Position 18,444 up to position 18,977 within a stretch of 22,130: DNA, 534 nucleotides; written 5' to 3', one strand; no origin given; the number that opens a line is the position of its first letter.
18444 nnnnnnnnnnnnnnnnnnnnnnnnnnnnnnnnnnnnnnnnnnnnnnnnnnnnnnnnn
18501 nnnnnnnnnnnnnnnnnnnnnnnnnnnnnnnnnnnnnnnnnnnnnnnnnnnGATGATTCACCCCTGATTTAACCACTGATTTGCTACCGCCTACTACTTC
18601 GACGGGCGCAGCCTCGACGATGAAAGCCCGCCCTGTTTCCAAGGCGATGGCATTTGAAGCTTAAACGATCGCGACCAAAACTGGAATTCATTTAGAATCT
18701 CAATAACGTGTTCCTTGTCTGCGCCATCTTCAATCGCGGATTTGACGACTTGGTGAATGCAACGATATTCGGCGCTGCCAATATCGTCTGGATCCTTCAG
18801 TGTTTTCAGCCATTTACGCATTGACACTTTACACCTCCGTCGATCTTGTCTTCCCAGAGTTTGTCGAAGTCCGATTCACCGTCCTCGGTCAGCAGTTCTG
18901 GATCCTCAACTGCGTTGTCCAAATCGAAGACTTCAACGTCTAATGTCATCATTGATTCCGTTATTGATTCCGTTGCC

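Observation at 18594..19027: Low-GC cassette inserted at a gene 3' end, carrying its own replacement C-terminus plus an acidic mini-protein and overlapping partner gene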

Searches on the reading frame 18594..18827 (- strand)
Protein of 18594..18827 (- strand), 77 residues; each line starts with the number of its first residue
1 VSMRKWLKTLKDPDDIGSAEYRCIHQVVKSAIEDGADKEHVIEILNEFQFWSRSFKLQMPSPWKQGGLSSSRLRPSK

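Call 9: search_protein_families(library=pfam, proteins=[window:18594-18827:-], max_evalue=0.01)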
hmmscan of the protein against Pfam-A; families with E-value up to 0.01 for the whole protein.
window:18594-18827:- (77 aa): 0 families

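Call 10: search_protein_families(library=phrogs, proteins=[window:18594-18827:-], max_evalue=0.01)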
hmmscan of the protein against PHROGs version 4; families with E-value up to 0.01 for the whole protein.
window:18594-18827:- (77 aa): 0 families

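Call 25: find_related_loci(query=window:18594-18827:-, collection=viral_contigs, flank=6000)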
Query window:18594-18827:- (77 aa) in viral_contigs; peptide patterns used: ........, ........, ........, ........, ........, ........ (x = any residue, [..] = any of these).
14 stretches matched a pattern, but none encodes a relative of the query by tblastn (E <= 1e-3).

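Call 27: find_homologous_proteins(query=window:18597-18827:-, max_evalue=10)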
Query seq(77 aa) (77 aa): 1 proteins with E <= 10 among 1 candidates.
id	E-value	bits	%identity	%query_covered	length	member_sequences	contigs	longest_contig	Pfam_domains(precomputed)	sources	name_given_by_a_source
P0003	4.0e-44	166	100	97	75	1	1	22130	-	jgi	jgi:hypothetical protein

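Call 36: find_encoding_contigs(protein=P0003, flank=10000, max_places=10)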
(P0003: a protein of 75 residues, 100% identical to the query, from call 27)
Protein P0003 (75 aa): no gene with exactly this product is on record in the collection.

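Call 37: search_protein_families(library=pfam, proteins=[window:18597-18827:-], max_evalue=10)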
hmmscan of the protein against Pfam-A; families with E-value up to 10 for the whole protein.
seq(77 aa): 1 family
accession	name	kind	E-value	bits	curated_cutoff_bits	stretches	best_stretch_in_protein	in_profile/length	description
PF25476.1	Ribosomal_L19e_C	-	0.093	13.4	25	1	2-30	46-74/91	Ribosomal protein L19e, C-terminal domain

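Call 38: search_protein_families(library=phrogs, proteins=[window:18597-18827:-], max_evalue=10)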
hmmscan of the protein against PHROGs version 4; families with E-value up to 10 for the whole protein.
seq(77 aa): 1 family
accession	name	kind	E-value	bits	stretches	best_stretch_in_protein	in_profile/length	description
phrog_8555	-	unknown function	0.1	13.9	1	20-43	14-37/61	-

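Call 39: search_solved_structures(query=window:18597-18827:-, max_evalue=10)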
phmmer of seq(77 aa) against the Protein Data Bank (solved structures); distinct sequences matched with E-value up to 10: 7.
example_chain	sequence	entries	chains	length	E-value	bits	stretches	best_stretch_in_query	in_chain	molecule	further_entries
8g8i_A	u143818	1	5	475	1.7e-05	28.4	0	15-48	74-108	C3HR3_9r_shift4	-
8eoz_B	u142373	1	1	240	0.00065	23.4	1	24-50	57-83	C3HR3_4r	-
3p3k_A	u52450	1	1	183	0.095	16.5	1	29-58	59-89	Translationally-controlled tumor protein homolog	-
8cws_A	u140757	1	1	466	0.13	16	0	7-46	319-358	F4132-2 Chain A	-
8cwy_A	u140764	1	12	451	0.13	16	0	7-46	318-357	T32-15-1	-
8ga6_A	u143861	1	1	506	0.79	13.6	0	27-47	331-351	THR6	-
1nr3_A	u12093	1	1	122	1.5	12.7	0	19-41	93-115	DNA-binding protein tfx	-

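Call 57: predict_structure(protein=window:18594-18827:-)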
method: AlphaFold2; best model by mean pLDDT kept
length: 77 residues; sequences in the alignment: 1
mean_pLDDT: 70.9   pTM: 0.56
mean pLDDT of the five models: 70.9, 64.9, 62.8, 61.9, 57.3
residues with pLDDT >= 90: 3; 70-90: 41; 50-70: 23; < 50: 10
segments of 3 or more residues with pLDDT < 50: 66-71
pLDDT, mean of each block of 10 residues (from residue 1): 75 63 85 87 82 66 51 51
secondary structure, 60 per line:
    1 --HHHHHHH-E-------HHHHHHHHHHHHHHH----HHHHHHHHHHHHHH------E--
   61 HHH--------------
elements in order: H3-9 H19-33 H38-51

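Call 58: search_protein_representatives(protein=window:18594-18827:-)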
Query: 77 residues. Proteins with E-value up to 0.001 (for the whole library): 13; up to 1e-10: 1; up to 1e-30: 1. The best 13 are listed.
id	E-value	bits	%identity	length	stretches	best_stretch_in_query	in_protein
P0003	1.3e-44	165.5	100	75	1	3-77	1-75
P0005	7.9e-07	45.4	44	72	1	3-64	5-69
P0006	2.0e-05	40.9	43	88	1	3-56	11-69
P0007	3.0e-05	40.4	37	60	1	3-54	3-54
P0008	4.0e-05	40.0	36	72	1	4-59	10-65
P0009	7.5e-05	39.1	39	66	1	3-59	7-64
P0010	2.0e-04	37.8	41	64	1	10-60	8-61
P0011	3.5e-04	37.0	39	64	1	10-60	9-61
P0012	4.0e-04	36.8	44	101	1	9-56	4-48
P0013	5.5e-04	36.3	40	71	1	8-65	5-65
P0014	5.9e-04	36.3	46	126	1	7-60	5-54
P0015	6.9e-04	36.0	34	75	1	10-61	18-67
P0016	8.0e-04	35.8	37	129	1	6-64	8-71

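Call 61: find_encoding_contigs(protein=P0005, flank=6000, max_places=6)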
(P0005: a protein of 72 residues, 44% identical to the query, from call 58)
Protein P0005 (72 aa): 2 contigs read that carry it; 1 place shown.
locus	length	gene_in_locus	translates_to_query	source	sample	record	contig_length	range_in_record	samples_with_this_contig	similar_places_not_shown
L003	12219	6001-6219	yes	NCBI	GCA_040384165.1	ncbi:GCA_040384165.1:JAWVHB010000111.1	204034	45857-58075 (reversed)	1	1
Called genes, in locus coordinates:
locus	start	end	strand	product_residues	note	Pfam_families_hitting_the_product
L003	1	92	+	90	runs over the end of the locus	-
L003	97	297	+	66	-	-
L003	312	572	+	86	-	-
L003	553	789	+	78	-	-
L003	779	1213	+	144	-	-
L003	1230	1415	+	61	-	-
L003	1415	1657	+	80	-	-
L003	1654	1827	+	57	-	-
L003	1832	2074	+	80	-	-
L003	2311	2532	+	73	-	-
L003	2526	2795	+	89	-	-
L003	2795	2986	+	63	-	-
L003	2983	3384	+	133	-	-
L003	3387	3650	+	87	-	-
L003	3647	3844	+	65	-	-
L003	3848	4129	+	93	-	-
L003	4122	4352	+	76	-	-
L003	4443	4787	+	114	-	-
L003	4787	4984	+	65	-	-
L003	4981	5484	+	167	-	-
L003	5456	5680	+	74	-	-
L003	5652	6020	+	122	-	-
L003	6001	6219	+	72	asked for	-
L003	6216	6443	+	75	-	-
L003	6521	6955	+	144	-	-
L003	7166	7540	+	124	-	-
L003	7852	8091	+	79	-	-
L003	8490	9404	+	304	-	-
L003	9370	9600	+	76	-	-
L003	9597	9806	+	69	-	-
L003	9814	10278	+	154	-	-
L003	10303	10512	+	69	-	-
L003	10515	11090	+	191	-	-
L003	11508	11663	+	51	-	-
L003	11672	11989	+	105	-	-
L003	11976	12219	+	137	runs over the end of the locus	-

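Call 63: find_related_loci(query=A3, collection=viral_contigs, flank=3000)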
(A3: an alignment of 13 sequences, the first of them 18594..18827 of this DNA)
Query A3 (77 aa) in viral_contigs; peptide patterns used: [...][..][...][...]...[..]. (x = any residue, [..] = any of these).
12 stretches matched a pattern; 2 encode a relative of the query (tblastn E <= 1e-3); 2 distinct loci.
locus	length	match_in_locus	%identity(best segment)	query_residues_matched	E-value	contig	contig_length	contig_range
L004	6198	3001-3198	31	2-59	9e-8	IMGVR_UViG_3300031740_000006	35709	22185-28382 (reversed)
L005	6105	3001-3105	37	5-39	2e-6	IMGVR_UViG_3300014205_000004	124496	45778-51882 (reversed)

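Call 66: search_protein_families(library=phrogs, alignment_id=A3, max_evalue=0.01)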
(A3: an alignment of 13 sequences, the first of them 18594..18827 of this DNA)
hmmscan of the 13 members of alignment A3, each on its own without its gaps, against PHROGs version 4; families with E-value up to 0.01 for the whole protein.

A. member 1, window:18594-18827:- (77 aa): 0 families

B. families by the number of members that match (of 13 scanned): 1 family
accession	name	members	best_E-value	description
phrog_28431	-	1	0.0027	-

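Call 67: search_protein_families(library=pfam, alignment_id=A3, max_evalue=0.01)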
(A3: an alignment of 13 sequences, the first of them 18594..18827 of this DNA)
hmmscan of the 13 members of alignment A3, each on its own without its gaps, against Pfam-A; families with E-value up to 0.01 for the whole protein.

A. member 1, window:18594-18827:- (77 aa): 0 families

B. families by the number of members that match (of 13 scanned): 0 families

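Call 72: fold_search(model_id=the predicted structure, library=viral)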
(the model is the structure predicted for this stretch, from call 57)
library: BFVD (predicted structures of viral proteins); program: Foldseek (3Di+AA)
matches with E <= 10: 112; with E <= 0.001: 0
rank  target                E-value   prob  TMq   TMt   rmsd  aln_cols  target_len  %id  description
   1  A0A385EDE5            1.0e+00  0.15  0.33  0.29  11.1        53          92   11  Uncharacterized protein [Caulobacter phage CcrSC]
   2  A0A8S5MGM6            1.3e+00  0.16  0.34  0.44   9.1        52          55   17  Uncharacterized protein [Phage sp. ctrsQ3]
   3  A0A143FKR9            1.7e+00  0.35  0.31  0.39   2.0        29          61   34  (no name in the UniProt tables at hand)
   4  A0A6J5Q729            2.0e+00  0.05  0.25  0.15  13.2       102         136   12  Uncharacterized protein [uncultured Caudovirales phage]
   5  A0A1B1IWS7            2.4e+00  0.23  0.40  0.33   7.3        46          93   20  (no name in the UniProt tables at hand)
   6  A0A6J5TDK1            3.0e+00  0.14  0.32  0.33   9.3        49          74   16  Uncharacterized protein [uncultured Caudovirales phage]
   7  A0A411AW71            3.2e+00  0.25  0.48  0.04   4.2        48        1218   17  Structural protein containing EPS-depolymerase domain [Pantoea phage vB_PagM_LIET2]
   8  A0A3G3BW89            3.2e+00  0.06  0.31  0.23   9.3        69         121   20  (no name in the UniProt tables at hand)
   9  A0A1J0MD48            3.2e+00  0.06  0.29  0.19  14.2        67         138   25  (no name in the UniProt tables at hand)
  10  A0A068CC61            3.6e+00  0.14  0.35  0.15   7.5        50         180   14  Uncharacterized protein [Listeria phage LMTA-57]
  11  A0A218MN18            3.6e+00  0.12  0.34  0.44   5.0        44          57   18  Uncharacterized protein [uncultured virus]
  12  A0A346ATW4            3.6e+00  0.11  0.44  0.30  11.4        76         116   14  (no name in the UniProt tables at hand)
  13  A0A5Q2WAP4            3.9e+00  0.08  0.31  0.43   3.9        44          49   16  (no name in the UniProt tables at hand)
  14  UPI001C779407         3.9e+00  0.08  0.33  0.13  11.2        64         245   22  (no name look-up for this kind of identifier)
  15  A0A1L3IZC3            4.2e+00  0.33  0.44  0.66   3.0        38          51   18  (no name in the UniProt tables at hand)
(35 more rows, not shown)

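Call 73: fold_search(model_id=the predicted structure, library=pdb)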
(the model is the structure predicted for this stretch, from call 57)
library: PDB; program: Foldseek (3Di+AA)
matches with E <= 10: 27; with E <= 0.001: 0
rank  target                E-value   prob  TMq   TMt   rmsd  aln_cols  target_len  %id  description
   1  8sx1_C                1.0e+00  0.20  0.40  0.12   7.8        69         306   22  PARP4 catalytic domain (released 2023-11-08)
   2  8sx2_B                1.3e+00  0.16  0.40  0.12   8.4        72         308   22  PARP4 catalytic domain bound to EB47 (released 2023-11-08)
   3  8sx1_A                1.3e+00  0.16  0.40  0.12   7.8        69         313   22  PARP4 catalytic domain (released 2023-11-08)
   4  8hfs_B                3.2e+00  0.28  0.46  0.40   3.1        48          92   19  The structure of LcnA, LciA, and the man-PTS of Lactococcus lactis (released 2023-02-08)
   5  5lfm_B                4.7e+00  0.14  0.36  0.18   2.8        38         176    8  MamA RS-1 ArsTM double mutant (released 2017-08-02)
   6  3fyr_B                5.4e+00  0.12  0.30  0.56   5.6        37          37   16  Crystal structure of the sporulation histidine kinase inhibitor Sda from Bacillus subtilis (released 2009-06-23)
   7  8ih5_B                5.4e+00  0.07  0.24  0.03   7.3        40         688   28  The cryo-EM structure of OsCyc1 that complexed with GGPP (released 2023-12-06)
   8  7lc5                  5.8e+00  0.02  0.27  0.13  14.2        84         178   17  Crystal structure of epoxyqueuosine reductase QueH from Thermotoga maritima (released 2021-11-03)
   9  7dn3_A                6.2e+00  0.13  0.31  0.02   1.5        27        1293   22  Structure of Human RNA Polymerase III elongation complex (released 2021-03-17)
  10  7fji_A                7.1e+00  0.14  0.31  0.02   1.4        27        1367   22  human Pol III elongation complex (released 2021-10-27)
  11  5lcy_A                7.1e+00  0.07  0.33  0.30   9.8        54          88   15  Formaldehyde-Responsive Regulator FrmR E64H variant from Salmonella enterica serovar Typhimurium (released 2016-08-10)
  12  3dkq_C                8.1e+00  0.09  0.35  0.14   3.1        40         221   12  Crystal structure of Putative Oxygenase (YP_001051978.1) from SHEWANELLA BALTICA OS155 at 2.26 A resolution (released 2008-08-12)
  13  6b87_B                8.1e+00  0.08  0.31  0.25   7.2        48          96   17  Crystal structure of transmembrane protein TMHC2_E (released 2018-03-14)
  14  7ae1_A                8.7e+00  0.12  0.31  0.02   1.5        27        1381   22  Cryo-EM structure of human RNA Polymerase III elongation complex 1 (released 2021-02-03)
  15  4uzx_MODEL_1_A        8.7e+00  0.08  0.36  0.40   5.7        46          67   11  High-resolution NMR structures of the domains of Saccharomyces cerevisiae Tho1 (released 2014-12-17)
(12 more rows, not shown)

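Call 76: find_encoding_contigs(protein=P0009, flank=2500, max_places=4)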
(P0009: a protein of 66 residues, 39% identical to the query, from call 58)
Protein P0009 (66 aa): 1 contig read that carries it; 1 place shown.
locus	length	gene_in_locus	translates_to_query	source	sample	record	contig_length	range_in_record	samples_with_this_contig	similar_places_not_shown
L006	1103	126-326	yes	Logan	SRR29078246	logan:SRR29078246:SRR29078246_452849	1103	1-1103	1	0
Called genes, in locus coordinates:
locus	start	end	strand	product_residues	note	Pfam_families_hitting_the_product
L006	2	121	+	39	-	?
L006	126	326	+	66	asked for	-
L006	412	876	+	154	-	-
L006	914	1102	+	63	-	?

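Call 77: find_encoding_contigs(protein=P0007, flank=2500, max_places=4)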
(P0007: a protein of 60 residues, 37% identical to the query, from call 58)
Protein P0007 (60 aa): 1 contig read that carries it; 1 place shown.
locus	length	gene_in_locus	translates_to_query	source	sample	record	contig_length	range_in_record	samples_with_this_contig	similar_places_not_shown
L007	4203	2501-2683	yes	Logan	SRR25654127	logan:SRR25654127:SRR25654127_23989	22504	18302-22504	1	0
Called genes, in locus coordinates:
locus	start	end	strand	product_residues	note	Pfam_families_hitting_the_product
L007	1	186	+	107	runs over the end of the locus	-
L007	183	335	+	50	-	-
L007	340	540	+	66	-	-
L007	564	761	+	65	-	-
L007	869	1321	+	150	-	-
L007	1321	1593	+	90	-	-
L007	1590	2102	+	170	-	PF23802:DUF7178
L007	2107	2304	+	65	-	-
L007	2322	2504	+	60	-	-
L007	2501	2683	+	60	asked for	-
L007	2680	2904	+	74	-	-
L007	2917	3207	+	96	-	-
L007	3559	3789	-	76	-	-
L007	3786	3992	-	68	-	-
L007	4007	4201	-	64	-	?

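Call 78: find_encoding_contigs(protein=P0013, flank=2500, max_places=4)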
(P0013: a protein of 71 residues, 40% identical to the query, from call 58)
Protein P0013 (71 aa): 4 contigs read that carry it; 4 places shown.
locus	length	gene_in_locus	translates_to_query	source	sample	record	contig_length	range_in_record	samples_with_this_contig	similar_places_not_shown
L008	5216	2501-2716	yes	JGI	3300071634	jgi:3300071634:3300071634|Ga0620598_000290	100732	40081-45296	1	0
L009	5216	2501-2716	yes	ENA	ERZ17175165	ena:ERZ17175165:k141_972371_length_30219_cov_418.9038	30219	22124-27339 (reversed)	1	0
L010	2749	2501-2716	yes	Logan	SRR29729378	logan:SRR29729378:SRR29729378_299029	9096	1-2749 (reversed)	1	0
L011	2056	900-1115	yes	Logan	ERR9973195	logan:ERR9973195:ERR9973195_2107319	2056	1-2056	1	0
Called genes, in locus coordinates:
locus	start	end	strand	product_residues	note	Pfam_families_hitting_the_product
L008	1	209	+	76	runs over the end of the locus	-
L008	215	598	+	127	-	-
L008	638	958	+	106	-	-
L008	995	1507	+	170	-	-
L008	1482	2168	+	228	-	-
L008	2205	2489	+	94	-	-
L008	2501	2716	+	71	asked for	-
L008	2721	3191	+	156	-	-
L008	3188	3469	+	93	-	-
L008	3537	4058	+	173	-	-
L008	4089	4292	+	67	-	-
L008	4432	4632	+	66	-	-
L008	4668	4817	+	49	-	-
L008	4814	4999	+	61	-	-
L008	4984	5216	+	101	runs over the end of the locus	-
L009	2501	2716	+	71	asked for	-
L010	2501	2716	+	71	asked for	-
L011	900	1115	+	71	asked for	-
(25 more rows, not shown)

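Call 85: find_related_loci(query=A3, collection=metagenome_contigs, flank=3000)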
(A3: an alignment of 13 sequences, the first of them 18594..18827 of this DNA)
Query A3 (77 aa) in metagenome_contigs; peptide patterns used: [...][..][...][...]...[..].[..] (x = any residue, [..] = any of these).
28 stretches matched a pattern; 10 encode a relative of the query (tblastn E <= 1e-3); 10 distinct loci.
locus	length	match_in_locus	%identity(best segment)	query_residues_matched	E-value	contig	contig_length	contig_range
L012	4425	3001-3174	31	6-59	3e-8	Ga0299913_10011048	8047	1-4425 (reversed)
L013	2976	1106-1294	32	7-66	7e-8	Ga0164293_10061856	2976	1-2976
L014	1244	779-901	42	10-54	7e-8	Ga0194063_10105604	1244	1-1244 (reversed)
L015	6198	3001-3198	31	2-59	3e-7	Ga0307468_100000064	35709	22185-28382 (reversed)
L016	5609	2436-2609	37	6-52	4e-7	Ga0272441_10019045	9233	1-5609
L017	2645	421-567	33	10-55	5e-7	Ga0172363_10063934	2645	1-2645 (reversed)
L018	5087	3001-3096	48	7-39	1e-6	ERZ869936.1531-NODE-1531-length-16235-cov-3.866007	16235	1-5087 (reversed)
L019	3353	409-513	43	12-48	3e-6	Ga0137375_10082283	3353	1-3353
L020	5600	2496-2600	43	12-48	3e-6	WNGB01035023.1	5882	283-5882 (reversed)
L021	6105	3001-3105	37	5-39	6e-6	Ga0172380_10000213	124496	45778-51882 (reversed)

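Call 97: search_protein_families(library=padloc, proteins=[window:18597-18827:-], max_evalue=1)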
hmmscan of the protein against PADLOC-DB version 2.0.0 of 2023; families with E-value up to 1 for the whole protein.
seq(77 aa): 1 family
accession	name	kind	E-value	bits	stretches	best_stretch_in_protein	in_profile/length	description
PDLC02329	AbiEii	-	0.032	11.5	1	18-65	11-57/294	AbiEii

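Call 103: search_solved_structures(query=A3, max_evalue=10)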
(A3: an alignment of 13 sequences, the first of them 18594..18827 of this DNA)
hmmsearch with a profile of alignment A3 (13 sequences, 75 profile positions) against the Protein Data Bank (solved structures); distinct sequences matched with E-value up to 10: 19.
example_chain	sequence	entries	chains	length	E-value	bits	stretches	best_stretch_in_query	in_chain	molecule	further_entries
3ted_A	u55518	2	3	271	0.017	18.4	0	27-69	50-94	Chromo domain-containing protein 1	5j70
8eoz_B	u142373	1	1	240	0.027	17.8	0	27-50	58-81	C3HR3_4r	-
6een_A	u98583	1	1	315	0.044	17.1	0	27-52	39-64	Designer Pentatricopeptide Protein dPPR10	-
6een_C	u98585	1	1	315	0.046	17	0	27-52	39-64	Designer Pentatricopeptide Protein dPPR10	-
3hjc_A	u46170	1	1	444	0.099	15.9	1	13-42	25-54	Heat shock protein 83-1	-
6een_B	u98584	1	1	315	0.25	14.7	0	27-52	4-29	Designer Pentatricopeptide Protein dPPR10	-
6een_D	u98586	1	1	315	0.27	14.6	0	27-52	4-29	Designer Pentatricopeptide Protein dPPR10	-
2xb0_X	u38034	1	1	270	0.3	14.4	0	27-69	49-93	CHROMO DOMAIN-CONTAINING PROTEIN 1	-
6ftx_W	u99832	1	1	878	0.47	13.8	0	27-69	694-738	Chromatin-remodeling ATPase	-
9n6k_L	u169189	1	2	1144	0.61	13.4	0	27-69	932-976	Chromo domain-containing protein 1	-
7tn2_W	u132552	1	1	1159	0.62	13.4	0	27-69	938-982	Chromo domain-containing protein 1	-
7kuw_A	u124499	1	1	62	0.63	13.4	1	41-71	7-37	Sequence-Based Designed Protein nmt_0994_guided_02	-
1usv_A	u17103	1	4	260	1.3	12.4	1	13-41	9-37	HEAT SHOCK PROTEIN HSP82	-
1usu_A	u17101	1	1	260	1.3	12.3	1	13-41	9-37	HEAT SHOCK PROTEIN HSP82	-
9q8o_A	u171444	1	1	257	1.3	12.3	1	13-41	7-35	ATP-dependent molecular chaperone HSP82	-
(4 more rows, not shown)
